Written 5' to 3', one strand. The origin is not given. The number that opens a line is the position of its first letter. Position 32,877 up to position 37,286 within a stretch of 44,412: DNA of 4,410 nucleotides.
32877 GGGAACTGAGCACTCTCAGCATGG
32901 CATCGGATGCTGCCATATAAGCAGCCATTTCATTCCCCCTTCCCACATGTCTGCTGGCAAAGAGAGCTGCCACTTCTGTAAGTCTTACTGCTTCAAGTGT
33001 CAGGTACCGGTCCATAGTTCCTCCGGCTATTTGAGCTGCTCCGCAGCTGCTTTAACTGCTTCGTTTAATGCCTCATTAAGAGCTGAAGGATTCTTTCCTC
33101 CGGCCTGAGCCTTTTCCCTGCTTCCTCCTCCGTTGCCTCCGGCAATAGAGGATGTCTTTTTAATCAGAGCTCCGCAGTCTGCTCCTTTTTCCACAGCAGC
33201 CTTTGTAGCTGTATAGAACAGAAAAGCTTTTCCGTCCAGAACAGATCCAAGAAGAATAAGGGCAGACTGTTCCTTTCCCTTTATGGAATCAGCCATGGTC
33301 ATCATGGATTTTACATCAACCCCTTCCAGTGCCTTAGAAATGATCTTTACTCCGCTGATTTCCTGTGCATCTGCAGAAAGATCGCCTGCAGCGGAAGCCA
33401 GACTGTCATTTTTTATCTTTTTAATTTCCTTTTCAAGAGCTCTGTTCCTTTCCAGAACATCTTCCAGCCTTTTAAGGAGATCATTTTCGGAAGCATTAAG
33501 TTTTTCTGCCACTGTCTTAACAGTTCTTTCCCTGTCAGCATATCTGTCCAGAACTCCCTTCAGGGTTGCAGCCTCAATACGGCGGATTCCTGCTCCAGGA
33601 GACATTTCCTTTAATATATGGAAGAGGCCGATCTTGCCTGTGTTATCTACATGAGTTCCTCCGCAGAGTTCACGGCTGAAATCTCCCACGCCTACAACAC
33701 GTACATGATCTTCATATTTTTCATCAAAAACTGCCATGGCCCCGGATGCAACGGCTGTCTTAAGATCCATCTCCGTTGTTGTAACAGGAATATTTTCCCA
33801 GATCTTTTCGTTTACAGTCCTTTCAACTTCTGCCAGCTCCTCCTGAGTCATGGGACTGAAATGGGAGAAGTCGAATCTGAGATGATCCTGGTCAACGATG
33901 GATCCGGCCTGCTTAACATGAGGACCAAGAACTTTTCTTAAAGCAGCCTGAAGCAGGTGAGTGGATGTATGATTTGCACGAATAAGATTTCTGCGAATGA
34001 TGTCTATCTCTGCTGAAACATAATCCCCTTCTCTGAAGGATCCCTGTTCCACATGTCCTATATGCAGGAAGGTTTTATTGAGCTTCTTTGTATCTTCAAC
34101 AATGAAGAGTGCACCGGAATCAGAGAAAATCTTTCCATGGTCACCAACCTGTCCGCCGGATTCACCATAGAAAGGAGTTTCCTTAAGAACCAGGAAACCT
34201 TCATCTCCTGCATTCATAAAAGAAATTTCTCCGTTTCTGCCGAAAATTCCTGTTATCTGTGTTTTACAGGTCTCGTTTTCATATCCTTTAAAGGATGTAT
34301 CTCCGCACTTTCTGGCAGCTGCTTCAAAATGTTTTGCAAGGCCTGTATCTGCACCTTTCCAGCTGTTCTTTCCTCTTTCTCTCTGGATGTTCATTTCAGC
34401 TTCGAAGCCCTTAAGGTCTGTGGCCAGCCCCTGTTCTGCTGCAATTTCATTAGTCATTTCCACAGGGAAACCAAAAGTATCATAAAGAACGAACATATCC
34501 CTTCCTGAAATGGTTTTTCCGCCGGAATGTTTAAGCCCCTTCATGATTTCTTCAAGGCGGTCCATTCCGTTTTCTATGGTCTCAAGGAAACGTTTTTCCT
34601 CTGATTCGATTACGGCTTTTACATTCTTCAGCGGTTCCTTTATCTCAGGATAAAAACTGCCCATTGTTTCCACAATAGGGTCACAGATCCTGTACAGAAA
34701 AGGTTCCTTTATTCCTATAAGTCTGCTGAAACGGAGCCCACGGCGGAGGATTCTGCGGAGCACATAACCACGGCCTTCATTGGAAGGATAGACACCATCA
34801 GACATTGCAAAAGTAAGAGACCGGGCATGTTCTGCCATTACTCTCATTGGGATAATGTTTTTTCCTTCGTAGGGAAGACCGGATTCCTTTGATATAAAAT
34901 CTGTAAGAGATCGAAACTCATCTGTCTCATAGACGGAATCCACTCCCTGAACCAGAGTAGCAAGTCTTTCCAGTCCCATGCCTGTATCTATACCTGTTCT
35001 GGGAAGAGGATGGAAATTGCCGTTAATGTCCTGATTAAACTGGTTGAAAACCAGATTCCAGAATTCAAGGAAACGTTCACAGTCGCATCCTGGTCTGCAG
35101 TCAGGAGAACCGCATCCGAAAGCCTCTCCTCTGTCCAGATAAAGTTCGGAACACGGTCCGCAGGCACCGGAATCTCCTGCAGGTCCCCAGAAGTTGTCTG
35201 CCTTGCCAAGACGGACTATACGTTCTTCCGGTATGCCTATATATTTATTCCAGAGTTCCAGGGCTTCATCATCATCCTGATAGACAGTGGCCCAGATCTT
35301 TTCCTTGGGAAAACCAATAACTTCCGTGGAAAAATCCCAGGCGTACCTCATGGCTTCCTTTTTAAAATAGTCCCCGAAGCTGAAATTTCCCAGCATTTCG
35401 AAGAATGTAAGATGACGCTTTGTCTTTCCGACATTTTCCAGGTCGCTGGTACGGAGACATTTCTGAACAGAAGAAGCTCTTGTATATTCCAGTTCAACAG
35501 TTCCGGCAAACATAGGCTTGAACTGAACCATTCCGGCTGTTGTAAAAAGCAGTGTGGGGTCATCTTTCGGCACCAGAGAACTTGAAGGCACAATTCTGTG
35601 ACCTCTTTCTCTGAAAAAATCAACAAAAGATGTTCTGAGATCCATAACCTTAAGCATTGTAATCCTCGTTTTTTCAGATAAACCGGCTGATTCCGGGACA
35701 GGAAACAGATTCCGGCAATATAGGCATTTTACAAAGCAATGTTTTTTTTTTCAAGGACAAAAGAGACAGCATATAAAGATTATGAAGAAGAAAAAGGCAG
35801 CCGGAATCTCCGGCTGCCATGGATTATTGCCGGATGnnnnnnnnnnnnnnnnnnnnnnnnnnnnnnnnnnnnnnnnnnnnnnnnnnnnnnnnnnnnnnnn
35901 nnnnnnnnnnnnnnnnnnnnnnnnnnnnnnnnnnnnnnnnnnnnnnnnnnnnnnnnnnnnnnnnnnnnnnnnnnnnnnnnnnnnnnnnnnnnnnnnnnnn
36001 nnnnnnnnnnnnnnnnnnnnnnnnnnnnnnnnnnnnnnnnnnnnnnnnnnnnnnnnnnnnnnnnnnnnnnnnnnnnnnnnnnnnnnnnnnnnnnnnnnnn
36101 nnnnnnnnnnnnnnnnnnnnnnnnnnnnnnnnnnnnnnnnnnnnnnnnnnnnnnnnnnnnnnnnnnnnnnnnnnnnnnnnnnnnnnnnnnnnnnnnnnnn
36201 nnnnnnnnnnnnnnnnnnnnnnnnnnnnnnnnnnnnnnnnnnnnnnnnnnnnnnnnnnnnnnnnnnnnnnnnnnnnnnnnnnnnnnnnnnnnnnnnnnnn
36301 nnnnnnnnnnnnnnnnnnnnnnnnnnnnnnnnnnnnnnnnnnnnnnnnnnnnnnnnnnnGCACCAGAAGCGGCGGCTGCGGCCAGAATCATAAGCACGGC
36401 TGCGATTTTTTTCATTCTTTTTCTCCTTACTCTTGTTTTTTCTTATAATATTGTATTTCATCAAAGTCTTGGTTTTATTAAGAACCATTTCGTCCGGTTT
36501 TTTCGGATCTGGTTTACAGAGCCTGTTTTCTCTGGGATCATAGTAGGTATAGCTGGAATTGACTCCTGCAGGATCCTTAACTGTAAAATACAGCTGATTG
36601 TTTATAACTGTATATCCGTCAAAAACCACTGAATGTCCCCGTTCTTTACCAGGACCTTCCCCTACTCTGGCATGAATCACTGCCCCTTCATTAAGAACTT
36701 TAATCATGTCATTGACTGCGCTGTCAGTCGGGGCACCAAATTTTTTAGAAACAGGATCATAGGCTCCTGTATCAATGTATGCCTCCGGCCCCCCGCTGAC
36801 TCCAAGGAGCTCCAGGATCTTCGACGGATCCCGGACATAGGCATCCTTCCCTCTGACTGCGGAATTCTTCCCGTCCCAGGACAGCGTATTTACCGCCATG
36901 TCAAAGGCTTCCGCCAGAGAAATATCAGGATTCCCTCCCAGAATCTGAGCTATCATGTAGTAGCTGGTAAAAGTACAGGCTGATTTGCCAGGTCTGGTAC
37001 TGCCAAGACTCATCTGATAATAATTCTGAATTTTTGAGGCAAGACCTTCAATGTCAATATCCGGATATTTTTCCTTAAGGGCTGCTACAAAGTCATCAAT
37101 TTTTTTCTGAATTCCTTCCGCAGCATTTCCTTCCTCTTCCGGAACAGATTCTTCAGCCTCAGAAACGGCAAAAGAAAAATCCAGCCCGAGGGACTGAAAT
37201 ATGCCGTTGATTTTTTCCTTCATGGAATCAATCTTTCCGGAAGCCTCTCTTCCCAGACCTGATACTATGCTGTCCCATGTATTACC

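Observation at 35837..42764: TpsA/FhaB-type polymorphic toxin with a papain-fold C-terminal domain and a secreted candidate immunity protein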

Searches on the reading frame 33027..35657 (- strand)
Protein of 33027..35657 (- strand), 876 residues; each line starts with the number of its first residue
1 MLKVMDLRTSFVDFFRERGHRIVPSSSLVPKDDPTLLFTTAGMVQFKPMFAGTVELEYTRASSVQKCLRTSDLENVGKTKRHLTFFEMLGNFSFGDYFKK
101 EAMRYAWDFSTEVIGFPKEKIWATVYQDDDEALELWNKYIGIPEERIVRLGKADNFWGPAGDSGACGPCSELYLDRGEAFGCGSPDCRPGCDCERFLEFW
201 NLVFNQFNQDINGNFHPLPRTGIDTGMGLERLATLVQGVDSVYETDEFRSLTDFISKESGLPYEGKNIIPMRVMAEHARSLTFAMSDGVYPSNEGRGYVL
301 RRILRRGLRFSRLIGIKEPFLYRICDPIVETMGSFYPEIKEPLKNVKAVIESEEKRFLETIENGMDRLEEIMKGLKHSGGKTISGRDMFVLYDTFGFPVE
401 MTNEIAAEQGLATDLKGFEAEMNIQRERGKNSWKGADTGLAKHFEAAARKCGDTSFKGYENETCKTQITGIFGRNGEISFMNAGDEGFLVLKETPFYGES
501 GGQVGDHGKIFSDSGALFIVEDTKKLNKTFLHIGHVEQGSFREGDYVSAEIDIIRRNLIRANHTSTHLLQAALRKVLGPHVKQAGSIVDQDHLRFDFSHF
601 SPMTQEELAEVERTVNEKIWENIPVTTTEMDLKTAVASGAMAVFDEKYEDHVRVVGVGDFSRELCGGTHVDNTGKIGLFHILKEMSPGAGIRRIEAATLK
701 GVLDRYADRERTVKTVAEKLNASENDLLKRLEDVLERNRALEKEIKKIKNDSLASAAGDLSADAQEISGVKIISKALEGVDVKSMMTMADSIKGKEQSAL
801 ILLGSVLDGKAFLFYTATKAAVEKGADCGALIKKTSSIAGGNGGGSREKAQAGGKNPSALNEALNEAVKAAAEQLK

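Call 6: search_protein_families(library=pfam, proteins=[window:33027-35657:-], max_evalue=0.01)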
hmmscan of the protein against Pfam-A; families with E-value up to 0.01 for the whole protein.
window:33027-35657:- (876 aa): 3 families
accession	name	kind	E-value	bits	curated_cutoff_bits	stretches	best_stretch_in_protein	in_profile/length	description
PF01411.24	tRNA-synt_2c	-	8.8e-196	652.1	30.3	1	7-553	2-550/552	tRNA synthetases class II (A)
PF07973.19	tRNA_SAD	-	3.1e-18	65.9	24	1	652-695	1-44/44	Threonyl and Alanyl tRNA synthetase second additional domain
PF02272.25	DHHA1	-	3.2e-10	40.8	25.9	1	770-870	2-99/102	DHHA1 domain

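Call 7: search_protein_families(library=ncbifam, proteins=[window:33027-35657:-], max_evalue=0.01)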
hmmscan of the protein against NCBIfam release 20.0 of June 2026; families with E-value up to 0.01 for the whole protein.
window:33027-35657:- (876 aa): 5 families
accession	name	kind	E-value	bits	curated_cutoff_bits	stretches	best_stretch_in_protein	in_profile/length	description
TIGR00344.1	alaS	equivalog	1.6e-279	929.8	457.05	1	7-854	2-847/847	alanine--tRNA ligase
NF002436.0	PRK01584.1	equivalog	8.1e-175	582.7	529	2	3-443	2-449/595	alanine--tRNA ligase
TIGR03683.1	A-tRNA_syn_arch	equivalog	3.2e-121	406.2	744.7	3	274-869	331-899/902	alanine--tRNA ligase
NF040865.1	a_tRNA_ed_AlaXM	equivalog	5.5e-32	111.4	300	1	486-696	23-231/234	alanyl-tRNA editing protein AlaXM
TIGR00418.1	thrS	equivalog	0.00012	21.2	383.65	1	563-683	2-129/565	threonine--tRNA ligase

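Call 16: find_related_loci(query=window:33030-35657:-, collection=genome_contigs, flank=10000)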
Query window:33030-35657:- (876 aa) in genome_contigs; peptide patterns used: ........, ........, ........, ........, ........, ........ (x = any residue, [..] = any of these).
157 stretches matched a pattern; 115 encode a relative of the query (tblastn E <= 1e-3); the best 80 are kept; 80 distinct loci.
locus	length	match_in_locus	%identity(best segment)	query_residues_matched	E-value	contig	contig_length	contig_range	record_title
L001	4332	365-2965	74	1-867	0e+0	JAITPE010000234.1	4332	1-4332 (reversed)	MAG: Spirochaetia bacterium isolate Po218_bin96 k119_496888, whole genome shotgun sequence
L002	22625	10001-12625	69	2-876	0e+0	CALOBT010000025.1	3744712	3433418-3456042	MAG: uncultured Spirochaetota bacterium isolate LOGT_bin.0113 genome assembly, contig: contig_20799, whole genome shotgu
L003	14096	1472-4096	64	1-875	0e+0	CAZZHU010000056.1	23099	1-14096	MAG TPA_asm: uncultured Leptospirales bacterium isolate SRP192927_co6_673 genome assembly, contig: NODE_4578_length_2309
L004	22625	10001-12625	64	1-875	0e+0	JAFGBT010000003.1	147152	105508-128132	MAG: Spirochaetes bacterium isolate Zod_Metabat.1046 k87_400903, whole genome shotgun sequence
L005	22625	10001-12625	65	1-876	0e+0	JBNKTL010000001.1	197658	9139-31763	MAG: Spirochaetota bacterium isolate A2.bin.24.permissive NODE_1_length_197658_cov_7.572903, whole genome shotgun sequen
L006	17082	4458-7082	66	1-876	0e+0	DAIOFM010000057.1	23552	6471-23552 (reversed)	MAG TPA_asm: Spirochaetota bacterium isolate CTOTU18388 NODE_1295_length_23552_cov_8.697195, whole genome shotgun sequen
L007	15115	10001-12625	64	1-875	0e+0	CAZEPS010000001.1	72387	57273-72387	MAG TPA_asm: uncultured Leptospirales bacterium isolate SRP141376_co4_248 genome assembly, contig: NODE_636_length_72387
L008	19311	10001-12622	65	1-876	0e+0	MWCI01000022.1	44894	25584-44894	MAG: Spirochaetes bacterium ADurb.Bin218 BWY23_contig000022, whole genome shotgun sequence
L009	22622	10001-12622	66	1-875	0e+0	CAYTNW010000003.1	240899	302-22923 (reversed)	MAG TPA_asm: uncultured Leptospirales bacterium isolate SRP220891_co1_350 genome assembly, contig: NODE_40_length_240899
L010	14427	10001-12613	65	1-872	0e+0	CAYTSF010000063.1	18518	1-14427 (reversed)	MAG TPA_asm: uncultured Leptospirales bacterium isolate SRP220891_co1_11 genome assembly, contig: NODE_5659_length_18518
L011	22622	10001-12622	63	1-875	0e+0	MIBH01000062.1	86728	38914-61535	MAG: Spirochaetes bacterium RBG_13_51_14 RBG_13_scaffold_569, whole genome shotgun sequence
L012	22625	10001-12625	64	1-876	0e+0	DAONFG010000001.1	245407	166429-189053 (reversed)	MAG TPA_asm: Spirochaetota bacterium isolate AMR_MDS_3849 NODE_11_length_245407_cov_7.566655, whole genome shotgun seque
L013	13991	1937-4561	64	1-876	0e+0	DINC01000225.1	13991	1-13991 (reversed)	MAG TPA_asm: Spirochaetia bacterium UBA5550 UBA5550_contig_1004, whole genome shotgun sequence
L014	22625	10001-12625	64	1-875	0e+0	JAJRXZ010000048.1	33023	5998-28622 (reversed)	MAG: Spirochaetes bacterium isolate Dive96_bin3.202 k141_2504903, whole genome shotgun sequence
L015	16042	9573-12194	64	1-875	0e+0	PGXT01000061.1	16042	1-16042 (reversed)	MAG: Spirochaetae bacterium HGW-Spirochaetae-5 bjp_ig2069_scaffold_1751, whole genome shotgun sequence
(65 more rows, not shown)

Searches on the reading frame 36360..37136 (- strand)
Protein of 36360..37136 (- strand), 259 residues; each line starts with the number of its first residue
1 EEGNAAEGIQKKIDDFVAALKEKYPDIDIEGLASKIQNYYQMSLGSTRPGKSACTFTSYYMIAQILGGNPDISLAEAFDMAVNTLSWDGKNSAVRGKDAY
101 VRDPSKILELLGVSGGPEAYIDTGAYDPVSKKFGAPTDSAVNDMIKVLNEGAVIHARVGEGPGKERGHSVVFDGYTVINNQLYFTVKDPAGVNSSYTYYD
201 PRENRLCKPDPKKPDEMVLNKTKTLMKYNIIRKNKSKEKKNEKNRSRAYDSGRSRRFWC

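Call 12: find_homologous_proteins(query=window:36360-37136:-, max_evalue=0.01)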
Query seq(259 aa): 483 candidates shared short words with the query, none scored E <= 0.01.

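Call 28: predict_structure(alignment_id=A1)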
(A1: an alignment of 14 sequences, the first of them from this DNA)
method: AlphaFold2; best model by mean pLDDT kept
length: 225 residues; sequences in the alignment: 14
mean_pLDDT: 73.2   pTM: 0.71
mean pLDDT of the five models: 73.2, 71.0, 67.5, 66.9, 65.6
residues with pLDDT >= 90: 62; 70-90: 65; 50-70: 66; < 50: 32
segments of 3 or more residues with pLDDT < 50: 1-16, 52-64
pLDDT, mean of each block of 10 residues (from residue 1): 37 51 87 72 64 44 56 77 65 52 81 94 81 88 95 79 91 93 91 88 69 65 53
secondary structure, 60 per line:
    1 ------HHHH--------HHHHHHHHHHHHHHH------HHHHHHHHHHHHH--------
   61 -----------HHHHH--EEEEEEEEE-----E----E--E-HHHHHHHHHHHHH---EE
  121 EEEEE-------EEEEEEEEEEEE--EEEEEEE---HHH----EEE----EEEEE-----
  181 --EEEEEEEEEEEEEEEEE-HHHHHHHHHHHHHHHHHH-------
elements in order: H7-10 H19-33 H40-52 H72-76 E79-87 H103-115 E119-125 E133-144 E147-153 E164-166 E171-175 E183-199 H201-218

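Call 31: fold_search(model_id=the predicted structure, library=pdb)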
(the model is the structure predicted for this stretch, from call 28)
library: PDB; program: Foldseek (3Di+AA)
matches with E <= 10: 468; with E <= 0.001: 0
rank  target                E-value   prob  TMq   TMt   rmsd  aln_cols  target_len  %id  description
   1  9jdd_A                4.2e-03  0.99  0.33  0.39   7.2       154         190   16  Crystal structure of the type VI secretion system effector-immunity complex BtaeB CTD-BtaiB from Bacteroides fragilis (released 2025-09-03)
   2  1y4h_A                5.3e-03  0.99  0.41  0.50   5.9       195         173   12  Wild type staphopain-staphostatin complex (released 2005-01-18)
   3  6th5_A                6.3e-03  0.98  0.41  0.43   9.9       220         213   12  Crystal structure of mature wildtype primitive Phytochelatin synthase from Nostoc spec. - Alr0975 (released 2020-11-25)
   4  1x9y_A                7.6e-03  0.99  0.43  0.30   5.2       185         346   13  The prostaphopain B structure (released 2004-11-23)
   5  6tho_A                9.0e-03  0.95  0.40  0.40  10.1       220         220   14  Acylintermediate of glutathione and the mature primitive phytochelatin synthase Alr0975 from Nostoc PCC 7120 at atomic (released 2020-12-02)
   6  2bu3_B                1.0e-02  0.97  0.43  0.46   9.4       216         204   15  Acyl-enzyme intermediate between Alr0975 and glutathione at pH 3.4 (released 2005-12-14)
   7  2bu3_A                1.1e-02  0.97  0.41  0.45   9.9       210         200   14  Acyl-enzyme intermediate between Alr0975 and glutathione at pH 3.4 (released 2005-12-14)
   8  6a0q_A                1.4e-02  0.57  0.28  0.21  13.3       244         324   11  The crystal structure of Lpg2622_E64 complex (released 2018-09-12)
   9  1pxv_A                1.7e-02  0.95  0.38  0.45   6.3       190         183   10  The staphostatin-staphopain complex: a forward binding inhibitor in complex with its target cysteine protease (released 2003-10-21)
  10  2btw_A                1.7e-02  0.91  0.40  0.42   9.8       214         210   13  Crystal structure of Alr0975 (released 2005-12-14)
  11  2btw_B                3.3e-02  0.85  0.39  0.42   9.8       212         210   14  Crystal structure of Alr0975 (released 2005-12-14)
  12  9hjy_A                3.5e-02  0.57  0.33  0.33  10.7       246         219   14  Cathepsin L3 from Ixodes ricinus (IrCL3) inhibited by E-64 (released 2025-12-17)
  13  6tjl_A                3.7e-02  0.77  0.39  0.40  10.0       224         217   13  Mature primitive pytochelatin synthase Alr0975 from Nostoc species bound to glutathione (released 2020-12-09)
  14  2avw_B                4.2e-02  0.90  0.30  0.24   8.3       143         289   12  Crystal structure of monoclinic form of streptococcus Mac-1 (released 2006-02-28)
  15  6a0n_A                4.5e-02  0.72  0.36  0.26  10.5       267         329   12  The crystal structure of apo-Lpg2622 (released 2018-09-12)
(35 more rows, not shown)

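Call 36: search_solved_structures(query=A1, max_evalue=10, show_alignments=3)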
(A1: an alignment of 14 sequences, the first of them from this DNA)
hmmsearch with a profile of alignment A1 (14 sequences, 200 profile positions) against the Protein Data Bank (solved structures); distinct sequences matched with E-value up to 10: 3.
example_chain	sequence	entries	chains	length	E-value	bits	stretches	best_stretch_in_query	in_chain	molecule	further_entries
8s83_C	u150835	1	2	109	0.74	12.6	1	53-115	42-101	S-layer protein sap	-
1jw3_A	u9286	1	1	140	0.9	12.4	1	99-129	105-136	Conserved Hypothetical Protein MTH1598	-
8s80_A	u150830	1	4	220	1.2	11.9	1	23-86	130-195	S-layer protein sap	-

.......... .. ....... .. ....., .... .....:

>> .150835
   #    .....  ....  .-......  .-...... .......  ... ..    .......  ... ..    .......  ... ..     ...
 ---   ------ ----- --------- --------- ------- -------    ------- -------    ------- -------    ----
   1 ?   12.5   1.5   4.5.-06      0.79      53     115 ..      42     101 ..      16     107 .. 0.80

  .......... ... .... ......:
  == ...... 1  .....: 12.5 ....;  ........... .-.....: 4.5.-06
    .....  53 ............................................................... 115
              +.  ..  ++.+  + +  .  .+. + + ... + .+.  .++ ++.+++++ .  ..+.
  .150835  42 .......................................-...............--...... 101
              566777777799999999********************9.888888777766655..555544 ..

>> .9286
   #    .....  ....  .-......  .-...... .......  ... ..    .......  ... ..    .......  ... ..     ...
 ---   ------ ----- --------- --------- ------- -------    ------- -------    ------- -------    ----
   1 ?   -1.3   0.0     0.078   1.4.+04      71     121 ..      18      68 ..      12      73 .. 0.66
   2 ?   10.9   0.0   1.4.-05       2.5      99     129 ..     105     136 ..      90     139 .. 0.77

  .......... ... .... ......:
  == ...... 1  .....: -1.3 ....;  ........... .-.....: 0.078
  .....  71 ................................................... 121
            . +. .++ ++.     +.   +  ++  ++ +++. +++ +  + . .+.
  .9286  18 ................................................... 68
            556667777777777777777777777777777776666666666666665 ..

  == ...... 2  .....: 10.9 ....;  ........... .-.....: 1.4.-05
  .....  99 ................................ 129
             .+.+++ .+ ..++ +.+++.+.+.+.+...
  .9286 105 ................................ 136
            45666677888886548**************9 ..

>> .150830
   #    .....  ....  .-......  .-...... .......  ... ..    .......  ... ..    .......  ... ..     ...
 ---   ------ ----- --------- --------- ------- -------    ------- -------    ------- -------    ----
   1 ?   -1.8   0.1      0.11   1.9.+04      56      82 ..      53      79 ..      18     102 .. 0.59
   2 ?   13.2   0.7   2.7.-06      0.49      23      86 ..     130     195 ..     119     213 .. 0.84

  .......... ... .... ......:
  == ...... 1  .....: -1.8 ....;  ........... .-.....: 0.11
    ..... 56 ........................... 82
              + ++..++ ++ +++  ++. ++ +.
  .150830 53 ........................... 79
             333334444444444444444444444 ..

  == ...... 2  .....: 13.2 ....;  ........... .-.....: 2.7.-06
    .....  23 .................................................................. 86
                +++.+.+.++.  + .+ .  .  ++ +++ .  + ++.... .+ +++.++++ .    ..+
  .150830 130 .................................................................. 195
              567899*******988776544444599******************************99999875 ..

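Call 37: search_protein_families(library=pfam, alignment_id=A1, max_evalue=1)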
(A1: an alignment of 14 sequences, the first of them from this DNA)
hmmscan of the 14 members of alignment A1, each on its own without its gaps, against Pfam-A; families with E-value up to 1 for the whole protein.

A. member 1, seq(225 aa): 1 family
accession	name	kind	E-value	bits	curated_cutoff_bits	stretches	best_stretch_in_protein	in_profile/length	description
PF13529.12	Peptidase_C39_2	-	1.3e-05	26.2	24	1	2-156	3-143/143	Peptidase_C39 like family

B. families by the number of members that match (of 14 scanned): 10 families
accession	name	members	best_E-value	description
PF13529.12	Peptidase_C39_2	11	1.3e-05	Peptidase_C39 like family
PF12385.14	Peptidase_C70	2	0.00035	Papain-like cysteine protease AvrRpt2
PF01640.23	Peptidase_C10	2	0.0027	Peptidase C10 family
PF07088.17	GvpD_P-loop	1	0.0043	GvpD gas vesicle protein, P-loop domain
PF14343.11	PrcB_C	1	0.035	PrcB C-terminal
PF07461.18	NADase_NGA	1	0.04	NAD glycohydrolase catalytic domain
PF03494.18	Beta-APP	1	0.062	Beta-amyloid peptide (beta-APP)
PF25595.1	Phage_TTP_16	1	0.079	Phage tail tube protein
PF13034.12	DUF3895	1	0.13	Protein of unknown function (DUF3895)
PF06551.18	DUF1120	1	0.27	Protein of unknown function (DUF1120)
